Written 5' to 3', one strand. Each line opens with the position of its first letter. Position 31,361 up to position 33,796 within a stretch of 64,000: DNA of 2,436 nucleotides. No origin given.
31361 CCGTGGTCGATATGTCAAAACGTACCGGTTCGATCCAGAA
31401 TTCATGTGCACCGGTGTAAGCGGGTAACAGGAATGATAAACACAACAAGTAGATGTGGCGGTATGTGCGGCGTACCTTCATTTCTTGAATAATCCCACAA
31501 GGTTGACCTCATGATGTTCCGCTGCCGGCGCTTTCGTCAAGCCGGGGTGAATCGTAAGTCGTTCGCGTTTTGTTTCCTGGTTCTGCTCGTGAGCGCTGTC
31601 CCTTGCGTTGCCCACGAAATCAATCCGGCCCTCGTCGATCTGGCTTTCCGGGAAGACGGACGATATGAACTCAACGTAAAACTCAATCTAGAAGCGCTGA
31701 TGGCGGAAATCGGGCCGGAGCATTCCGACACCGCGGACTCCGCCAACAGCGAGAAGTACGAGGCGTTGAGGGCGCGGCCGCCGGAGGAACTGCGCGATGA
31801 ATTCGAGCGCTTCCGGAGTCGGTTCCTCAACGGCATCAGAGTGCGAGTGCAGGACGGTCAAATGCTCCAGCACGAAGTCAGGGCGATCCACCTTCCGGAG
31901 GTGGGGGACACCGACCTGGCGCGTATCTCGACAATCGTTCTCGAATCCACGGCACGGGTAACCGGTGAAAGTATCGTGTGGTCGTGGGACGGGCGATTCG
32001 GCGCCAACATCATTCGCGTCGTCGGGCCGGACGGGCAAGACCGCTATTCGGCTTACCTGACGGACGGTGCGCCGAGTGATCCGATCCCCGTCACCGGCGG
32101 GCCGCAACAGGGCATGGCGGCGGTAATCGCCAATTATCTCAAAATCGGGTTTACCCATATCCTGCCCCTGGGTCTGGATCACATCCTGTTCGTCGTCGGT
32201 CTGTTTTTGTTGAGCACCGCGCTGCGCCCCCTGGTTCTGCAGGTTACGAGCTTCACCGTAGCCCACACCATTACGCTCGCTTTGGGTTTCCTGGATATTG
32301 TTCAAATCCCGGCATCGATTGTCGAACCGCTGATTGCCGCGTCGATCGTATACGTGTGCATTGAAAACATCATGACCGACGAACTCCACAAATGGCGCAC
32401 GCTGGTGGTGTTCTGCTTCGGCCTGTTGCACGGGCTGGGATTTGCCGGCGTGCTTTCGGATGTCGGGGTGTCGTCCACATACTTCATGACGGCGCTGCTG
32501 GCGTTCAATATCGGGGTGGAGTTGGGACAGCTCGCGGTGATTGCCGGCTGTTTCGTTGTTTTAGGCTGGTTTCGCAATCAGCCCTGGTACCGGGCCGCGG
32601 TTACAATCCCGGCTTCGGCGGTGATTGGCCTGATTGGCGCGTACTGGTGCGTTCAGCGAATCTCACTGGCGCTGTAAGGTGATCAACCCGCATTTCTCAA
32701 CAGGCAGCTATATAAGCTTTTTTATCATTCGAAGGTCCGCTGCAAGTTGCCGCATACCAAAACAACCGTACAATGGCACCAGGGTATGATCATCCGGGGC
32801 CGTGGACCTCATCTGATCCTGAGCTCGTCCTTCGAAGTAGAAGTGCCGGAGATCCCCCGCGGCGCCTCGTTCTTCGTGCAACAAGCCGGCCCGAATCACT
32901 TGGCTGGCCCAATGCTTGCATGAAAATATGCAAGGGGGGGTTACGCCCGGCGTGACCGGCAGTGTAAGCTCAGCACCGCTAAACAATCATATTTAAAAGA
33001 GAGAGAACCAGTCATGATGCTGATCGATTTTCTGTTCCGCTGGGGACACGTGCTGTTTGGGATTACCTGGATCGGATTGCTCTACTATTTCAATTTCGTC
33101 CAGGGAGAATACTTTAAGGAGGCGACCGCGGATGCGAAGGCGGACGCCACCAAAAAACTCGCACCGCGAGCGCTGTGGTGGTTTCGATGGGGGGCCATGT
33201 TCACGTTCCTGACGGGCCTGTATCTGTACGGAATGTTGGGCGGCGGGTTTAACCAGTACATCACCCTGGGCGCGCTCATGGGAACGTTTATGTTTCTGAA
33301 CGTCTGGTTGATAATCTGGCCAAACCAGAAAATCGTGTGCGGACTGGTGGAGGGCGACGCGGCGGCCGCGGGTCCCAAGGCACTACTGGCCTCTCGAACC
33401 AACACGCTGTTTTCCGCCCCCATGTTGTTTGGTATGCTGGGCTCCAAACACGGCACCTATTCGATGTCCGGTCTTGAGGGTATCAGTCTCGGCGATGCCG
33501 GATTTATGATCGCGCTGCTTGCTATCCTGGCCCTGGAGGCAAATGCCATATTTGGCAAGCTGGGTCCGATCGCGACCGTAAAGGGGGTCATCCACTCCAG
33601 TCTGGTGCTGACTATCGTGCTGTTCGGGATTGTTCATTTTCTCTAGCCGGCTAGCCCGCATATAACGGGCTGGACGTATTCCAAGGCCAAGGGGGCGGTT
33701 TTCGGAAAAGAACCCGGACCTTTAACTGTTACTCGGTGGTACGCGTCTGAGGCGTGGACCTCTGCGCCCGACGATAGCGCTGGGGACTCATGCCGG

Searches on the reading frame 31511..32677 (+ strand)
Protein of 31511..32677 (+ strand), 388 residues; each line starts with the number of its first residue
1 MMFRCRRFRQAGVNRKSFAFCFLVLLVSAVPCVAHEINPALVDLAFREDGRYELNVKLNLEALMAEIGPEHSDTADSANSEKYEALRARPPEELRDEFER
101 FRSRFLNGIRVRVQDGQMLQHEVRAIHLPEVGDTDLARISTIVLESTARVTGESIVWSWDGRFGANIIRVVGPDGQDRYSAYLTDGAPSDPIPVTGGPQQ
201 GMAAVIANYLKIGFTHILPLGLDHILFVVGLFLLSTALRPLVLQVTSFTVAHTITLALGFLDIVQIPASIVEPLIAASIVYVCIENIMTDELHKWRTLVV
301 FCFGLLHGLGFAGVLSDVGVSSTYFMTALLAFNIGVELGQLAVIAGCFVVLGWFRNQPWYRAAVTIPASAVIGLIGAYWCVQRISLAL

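Call 7: search_protein_families(library=pfam, proteins=[window:31511-32677:+])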
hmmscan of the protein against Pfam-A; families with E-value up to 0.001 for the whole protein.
window:31511-32677:+ (388 aa): 1 family
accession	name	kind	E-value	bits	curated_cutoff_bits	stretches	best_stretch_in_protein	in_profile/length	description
PF13795.12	HupE_UreJ_2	-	3.8e-46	157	24.5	1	209-356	1-154/156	HupE / UreJ protein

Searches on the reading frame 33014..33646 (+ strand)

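Call 7: search_protein_families(library=pfam, proteins=[window:33014-33646:+])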
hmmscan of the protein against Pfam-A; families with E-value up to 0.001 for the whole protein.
window:33014-33646:+ (210 aa): 1 family
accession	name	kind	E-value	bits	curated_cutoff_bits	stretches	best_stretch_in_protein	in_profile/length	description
PF06181.16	Urate_ox_N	-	6.3e-16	59.1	26.9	2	81-147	172-241/295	Urate oxidase N-terminal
